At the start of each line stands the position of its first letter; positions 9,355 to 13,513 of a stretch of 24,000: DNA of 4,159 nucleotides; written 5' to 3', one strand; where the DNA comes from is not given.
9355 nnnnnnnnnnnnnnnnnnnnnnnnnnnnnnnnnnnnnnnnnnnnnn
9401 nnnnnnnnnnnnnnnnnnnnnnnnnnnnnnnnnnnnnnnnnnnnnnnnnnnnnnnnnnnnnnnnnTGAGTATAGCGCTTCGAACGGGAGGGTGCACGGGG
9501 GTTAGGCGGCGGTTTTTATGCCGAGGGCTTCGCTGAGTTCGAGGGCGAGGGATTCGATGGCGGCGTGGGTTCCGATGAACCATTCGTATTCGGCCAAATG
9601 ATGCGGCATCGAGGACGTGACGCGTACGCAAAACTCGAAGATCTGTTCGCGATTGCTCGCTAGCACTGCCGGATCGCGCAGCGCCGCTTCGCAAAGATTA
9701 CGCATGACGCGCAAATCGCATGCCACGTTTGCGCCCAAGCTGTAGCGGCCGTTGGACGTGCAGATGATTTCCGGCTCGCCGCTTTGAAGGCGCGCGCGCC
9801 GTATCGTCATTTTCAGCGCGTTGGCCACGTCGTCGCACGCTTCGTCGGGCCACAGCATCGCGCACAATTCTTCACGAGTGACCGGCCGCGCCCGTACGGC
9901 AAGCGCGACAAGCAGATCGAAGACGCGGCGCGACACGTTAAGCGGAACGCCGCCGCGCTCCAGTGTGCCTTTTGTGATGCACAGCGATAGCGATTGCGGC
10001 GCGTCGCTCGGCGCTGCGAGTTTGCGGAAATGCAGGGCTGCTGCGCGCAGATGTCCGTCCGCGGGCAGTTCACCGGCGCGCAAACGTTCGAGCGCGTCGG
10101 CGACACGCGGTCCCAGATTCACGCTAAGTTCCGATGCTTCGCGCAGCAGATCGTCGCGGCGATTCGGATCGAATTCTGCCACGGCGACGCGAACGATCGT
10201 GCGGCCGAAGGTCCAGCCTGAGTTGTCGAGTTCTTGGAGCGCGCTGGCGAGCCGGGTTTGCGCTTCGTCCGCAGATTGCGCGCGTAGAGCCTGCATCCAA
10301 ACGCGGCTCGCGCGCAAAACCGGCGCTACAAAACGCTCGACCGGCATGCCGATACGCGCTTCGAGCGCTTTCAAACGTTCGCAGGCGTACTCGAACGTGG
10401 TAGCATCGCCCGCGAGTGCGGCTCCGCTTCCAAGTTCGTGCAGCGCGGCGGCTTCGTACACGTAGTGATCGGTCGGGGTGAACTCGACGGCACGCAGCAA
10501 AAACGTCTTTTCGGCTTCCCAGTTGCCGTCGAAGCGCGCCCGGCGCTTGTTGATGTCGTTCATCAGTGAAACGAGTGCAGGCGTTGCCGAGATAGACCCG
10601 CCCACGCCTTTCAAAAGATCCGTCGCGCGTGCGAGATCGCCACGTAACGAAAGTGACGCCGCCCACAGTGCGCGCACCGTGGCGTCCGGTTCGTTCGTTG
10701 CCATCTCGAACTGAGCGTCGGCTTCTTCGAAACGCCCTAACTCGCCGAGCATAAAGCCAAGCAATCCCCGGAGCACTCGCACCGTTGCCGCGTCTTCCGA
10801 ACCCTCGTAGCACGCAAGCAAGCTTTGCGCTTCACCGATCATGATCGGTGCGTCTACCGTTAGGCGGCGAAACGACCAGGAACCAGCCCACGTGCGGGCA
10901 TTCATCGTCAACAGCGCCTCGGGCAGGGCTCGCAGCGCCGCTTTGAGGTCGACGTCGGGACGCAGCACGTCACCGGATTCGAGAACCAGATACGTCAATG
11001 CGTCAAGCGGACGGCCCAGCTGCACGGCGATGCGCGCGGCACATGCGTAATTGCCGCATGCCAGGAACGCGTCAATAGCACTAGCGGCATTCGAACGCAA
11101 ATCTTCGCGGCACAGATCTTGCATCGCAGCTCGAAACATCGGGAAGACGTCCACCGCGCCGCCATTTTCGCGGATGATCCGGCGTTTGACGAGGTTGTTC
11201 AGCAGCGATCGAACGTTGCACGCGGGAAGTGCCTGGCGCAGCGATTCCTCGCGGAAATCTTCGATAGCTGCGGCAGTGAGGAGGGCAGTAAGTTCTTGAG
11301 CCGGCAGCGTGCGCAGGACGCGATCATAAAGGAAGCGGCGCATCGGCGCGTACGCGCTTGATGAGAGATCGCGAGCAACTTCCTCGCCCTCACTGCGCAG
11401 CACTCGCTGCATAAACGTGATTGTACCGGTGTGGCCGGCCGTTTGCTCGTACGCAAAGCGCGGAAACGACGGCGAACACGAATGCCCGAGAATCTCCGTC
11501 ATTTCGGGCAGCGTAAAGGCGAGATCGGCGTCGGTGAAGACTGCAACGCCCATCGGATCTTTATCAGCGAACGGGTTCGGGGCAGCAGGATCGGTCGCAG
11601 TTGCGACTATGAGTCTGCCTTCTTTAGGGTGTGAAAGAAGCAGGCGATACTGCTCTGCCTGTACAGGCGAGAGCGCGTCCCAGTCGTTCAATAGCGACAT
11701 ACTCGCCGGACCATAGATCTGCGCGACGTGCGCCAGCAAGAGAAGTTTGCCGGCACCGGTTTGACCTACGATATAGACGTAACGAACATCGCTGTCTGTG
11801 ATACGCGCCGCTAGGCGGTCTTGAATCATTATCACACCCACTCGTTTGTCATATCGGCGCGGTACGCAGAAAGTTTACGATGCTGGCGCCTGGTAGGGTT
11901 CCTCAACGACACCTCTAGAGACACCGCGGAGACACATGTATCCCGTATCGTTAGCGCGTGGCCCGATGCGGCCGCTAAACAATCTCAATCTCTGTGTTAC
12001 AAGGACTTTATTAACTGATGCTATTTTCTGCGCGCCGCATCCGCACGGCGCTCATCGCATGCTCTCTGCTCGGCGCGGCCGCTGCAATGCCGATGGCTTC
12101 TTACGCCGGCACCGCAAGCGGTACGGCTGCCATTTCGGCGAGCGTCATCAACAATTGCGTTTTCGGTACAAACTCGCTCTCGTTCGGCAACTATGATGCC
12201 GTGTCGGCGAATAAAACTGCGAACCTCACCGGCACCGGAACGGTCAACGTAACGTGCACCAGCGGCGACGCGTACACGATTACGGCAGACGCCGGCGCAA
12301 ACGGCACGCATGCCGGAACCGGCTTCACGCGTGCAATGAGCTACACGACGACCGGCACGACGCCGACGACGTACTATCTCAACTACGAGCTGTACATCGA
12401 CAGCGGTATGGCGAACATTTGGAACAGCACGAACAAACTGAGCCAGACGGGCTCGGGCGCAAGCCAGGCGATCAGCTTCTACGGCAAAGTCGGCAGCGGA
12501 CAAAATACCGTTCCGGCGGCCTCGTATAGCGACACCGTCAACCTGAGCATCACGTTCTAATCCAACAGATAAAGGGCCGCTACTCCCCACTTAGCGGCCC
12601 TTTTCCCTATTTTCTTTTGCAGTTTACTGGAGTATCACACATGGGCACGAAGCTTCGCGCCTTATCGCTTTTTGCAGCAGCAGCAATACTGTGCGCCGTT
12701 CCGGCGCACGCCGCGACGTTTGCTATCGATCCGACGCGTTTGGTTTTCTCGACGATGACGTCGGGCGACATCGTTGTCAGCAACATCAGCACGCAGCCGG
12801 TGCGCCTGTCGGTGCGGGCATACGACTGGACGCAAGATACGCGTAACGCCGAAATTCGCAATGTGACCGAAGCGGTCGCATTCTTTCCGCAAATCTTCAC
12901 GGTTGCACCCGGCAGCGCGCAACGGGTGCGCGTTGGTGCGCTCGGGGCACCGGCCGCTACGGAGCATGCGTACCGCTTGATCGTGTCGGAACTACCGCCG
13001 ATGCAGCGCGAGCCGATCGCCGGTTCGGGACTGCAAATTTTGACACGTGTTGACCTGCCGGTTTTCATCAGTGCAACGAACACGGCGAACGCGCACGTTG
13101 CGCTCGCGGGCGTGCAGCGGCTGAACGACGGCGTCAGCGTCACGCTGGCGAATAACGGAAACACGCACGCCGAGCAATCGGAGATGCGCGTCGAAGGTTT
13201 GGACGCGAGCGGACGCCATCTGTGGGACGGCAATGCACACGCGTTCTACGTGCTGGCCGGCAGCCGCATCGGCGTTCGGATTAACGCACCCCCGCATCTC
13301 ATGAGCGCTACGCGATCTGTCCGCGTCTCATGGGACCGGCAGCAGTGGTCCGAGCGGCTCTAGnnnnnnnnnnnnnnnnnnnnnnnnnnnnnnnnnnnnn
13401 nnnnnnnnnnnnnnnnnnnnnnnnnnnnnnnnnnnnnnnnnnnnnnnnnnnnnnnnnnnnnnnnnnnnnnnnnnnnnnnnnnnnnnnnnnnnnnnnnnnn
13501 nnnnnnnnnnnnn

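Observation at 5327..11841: Two paralogous MalT-like STAND proteins with a C-terminal SARP-type (wHTH+BTAD) output and differently degenerate P-loops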

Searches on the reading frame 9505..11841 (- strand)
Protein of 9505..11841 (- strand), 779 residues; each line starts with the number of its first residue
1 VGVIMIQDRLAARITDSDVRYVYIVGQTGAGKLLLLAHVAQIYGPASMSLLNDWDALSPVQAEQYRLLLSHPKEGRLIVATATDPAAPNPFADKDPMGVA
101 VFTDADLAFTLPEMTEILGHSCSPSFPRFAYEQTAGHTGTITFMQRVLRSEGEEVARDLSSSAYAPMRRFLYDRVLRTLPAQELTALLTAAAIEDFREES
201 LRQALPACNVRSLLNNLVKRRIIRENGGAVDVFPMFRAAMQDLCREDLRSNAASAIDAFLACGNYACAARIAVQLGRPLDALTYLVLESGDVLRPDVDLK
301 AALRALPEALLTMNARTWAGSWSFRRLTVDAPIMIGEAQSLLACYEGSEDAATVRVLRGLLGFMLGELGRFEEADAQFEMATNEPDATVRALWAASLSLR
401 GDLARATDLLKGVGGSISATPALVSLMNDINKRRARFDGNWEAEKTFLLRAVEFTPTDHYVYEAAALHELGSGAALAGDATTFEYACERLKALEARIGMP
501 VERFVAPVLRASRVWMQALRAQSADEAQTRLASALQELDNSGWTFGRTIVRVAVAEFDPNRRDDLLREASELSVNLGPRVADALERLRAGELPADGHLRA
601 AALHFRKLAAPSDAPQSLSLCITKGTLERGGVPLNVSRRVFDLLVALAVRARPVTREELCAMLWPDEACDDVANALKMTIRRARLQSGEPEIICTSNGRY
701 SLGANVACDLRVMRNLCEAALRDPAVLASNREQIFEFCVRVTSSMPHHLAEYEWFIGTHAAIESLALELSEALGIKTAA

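Call 5: search_protein_families(library=pfam, proteins=[window:9505-11841:-], max_evalue=1)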
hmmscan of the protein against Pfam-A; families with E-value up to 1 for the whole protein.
window:9505-11841:- (779 aa): 3 families
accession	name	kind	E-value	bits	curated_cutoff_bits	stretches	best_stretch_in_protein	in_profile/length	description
PF00486.34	Trans_reg_C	-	0.00016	22.1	26.2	1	633-696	3-70/77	Transcriptional regulatory protein, C terminal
PF20308.4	TPR-S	-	0.085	13.9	27.6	1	371-440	2-71/102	Tetratricopeptide Repeats-Sensor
PF13191.12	AAA_16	-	0.65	10.9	32.6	0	10-46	15-51/167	AAA ATPase domain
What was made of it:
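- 9724..9996 (-): P2 winged helix, with a recognition helix identical to that of P1. Pfam Trans_reg_C 22.1 bits (call 5).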

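Call 12: search_protein_families(library=ncbifam, proteins=[window:9505-11841:-], max_evalue=0.1)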
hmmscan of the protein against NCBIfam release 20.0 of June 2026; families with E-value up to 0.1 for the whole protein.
window:9505-11841:- (779 aa): 3 families
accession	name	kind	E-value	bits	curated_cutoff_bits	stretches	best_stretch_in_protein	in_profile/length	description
NF033118.1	vanR-O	exception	0.0051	16.3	505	1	627-698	144-215/233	vancomycin resistance response regulator transcription factor VanR-O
TIGR01194.1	cyc_pep_trnsptr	subfamily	0.026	13.1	286.2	1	16-70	366-418/554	cyclic peptide export ABC transporter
NF008034.0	PRK10766.1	equivalog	0.04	13.4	275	1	619-706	143-230/231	two-component system response regulator TorR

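Call 26: search_protein_families(library=padloc, proteins=[window:9505-11841:-], max_evalue=1)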
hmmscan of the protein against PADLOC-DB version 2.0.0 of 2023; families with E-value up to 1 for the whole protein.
window:9505-11841:- (779 aa): 0 families

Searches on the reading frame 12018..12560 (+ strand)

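Call 9: search_protein_families(library=pfam, proteins=[window:12018-12560:+], max_evalue=0.01)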
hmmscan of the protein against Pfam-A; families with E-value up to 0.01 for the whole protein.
window:12018-12560:+ (180 aa): 1 family
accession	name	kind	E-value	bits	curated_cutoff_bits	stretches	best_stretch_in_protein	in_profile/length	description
PF05229.21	SCPU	-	3.1e-24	86.3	22.4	1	35-175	3-136/138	Spore Coat Protein U domain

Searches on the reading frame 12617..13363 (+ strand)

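Call 9: search_protein_families(library=pfam, proteins=[window:12617-13363:+], max_evalue=0.01)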
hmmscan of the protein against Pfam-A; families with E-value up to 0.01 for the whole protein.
window:12617-13363:+ (248 aa): 1 family
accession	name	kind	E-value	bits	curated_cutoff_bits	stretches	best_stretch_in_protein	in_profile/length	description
PF00345.26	PapD_N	-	6.5e-13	49.2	23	1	35-152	2-121/126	Pili and flagellar-assembly chaperone, PapD N-terminal domain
